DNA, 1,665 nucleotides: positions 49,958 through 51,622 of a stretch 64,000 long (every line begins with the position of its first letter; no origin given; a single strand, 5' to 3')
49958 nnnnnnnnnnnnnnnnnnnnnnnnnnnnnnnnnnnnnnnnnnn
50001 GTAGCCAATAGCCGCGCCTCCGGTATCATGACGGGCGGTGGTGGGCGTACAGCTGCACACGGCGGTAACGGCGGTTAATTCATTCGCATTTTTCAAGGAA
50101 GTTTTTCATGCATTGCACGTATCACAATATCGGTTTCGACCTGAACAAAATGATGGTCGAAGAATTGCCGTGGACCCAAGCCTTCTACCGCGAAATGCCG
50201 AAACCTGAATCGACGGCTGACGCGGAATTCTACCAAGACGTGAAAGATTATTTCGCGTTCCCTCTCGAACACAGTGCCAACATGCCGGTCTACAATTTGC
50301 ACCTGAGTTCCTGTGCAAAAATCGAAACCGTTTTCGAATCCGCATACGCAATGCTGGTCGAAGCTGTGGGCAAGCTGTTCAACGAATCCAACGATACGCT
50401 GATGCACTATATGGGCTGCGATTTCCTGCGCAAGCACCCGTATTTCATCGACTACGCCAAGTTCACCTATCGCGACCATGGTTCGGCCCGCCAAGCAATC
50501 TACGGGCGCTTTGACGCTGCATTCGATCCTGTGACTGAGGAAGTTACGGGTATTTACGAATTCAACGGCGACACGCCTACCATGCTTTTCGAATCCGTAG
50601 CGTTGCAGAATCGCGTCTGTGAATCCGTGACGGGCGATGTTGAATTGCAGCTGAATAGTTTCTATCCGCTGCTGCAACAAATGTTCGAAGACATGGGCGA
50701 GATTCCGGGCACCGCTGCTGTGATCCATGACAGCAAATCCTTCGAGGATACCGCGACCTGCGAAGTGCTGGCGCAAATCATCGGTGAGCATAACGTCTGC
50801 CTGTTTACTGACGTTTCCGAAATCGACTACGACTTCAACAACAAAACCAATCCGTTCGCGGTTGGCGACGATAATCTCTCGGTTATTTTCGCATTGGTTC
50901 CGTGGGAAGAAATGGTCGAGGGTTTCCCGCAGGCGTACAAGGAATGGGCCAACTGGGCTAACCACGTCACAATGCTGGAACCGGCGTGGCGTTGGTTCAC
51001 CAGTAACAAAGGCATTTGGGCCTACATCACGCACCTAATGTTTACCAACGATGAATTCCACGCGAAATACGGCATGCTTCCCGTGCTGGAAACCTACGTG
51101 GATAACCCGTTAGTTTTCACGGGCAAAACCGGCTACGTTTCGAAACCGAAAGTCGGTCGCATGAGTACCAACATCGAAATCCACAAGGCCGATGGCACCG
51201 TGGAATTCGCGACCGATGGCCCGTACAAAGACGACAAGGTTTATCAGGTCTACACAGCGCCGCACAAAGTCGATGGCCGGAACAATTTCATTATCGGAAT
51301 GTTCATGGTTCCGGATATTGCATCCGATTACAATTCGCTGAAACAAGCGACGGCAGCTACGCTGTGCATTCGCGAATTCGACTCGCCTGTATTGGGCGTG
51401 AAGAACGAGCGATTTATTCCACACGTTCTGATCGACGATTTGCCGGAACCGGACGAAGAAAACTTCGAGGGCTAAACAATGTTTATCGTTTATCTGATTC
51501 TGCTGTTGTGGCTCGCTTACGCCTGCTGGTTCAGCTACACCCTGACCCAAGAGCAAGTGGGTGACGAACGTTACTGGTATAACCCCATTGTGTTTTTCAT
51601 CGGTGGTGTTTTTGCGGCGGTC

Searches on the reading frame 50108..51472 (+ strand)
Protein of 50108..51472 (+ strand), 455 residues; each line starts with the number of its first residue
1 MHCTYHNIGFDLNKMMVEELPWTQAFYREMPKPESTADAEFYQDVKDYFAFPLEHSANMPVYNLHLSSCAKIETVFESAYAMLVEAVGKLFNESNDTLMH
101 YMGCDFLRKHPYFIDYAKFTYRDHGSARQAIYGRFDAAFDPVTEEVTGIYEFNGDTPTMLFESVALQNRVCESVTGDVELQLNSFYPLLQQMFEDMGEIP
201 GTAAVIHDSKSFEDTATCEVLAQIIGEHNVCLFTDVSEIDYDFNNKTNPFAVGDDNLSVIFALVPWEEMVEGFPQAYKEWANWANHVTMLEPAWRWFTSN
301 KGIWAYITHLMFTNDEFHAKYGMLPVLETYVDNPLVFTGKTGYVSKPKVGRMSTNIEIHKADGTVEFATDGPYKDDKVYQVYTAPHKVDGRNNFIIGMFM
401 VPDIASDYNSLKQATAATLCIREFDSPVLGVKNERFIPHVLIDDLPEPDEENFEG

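Call 11: search_protein_families(library=pfam, proteins=[window:50108-51472:+], max_evalue=0.001)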
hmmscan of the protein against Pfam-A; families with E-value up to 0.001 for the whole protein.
window:50108-51472:+ (455 aa): 1 family
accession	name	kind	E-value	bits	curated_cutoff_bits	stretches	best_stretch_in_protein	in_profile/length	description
PF03738.19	GSP_synth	-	3.9e-41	141.9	29.3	1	60-440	26-370/371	Glutathionylspermidine synthase preATP-grasp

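Call 19: search_protein_families(library=phrogs, proteins=[window:50108-51472:+], max_evalue=0.001)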
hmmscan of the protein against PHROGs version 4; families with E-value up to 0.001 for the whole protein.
window:50108-51472:+ (455 aa): 1 family
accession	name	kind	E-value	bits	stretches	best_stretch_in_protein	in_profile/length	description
phrog_6215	-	moron, auxiliary metabolic gene and host takeover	6e-104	349.4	1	6-442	3-394/395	glutathionylspermidine synthase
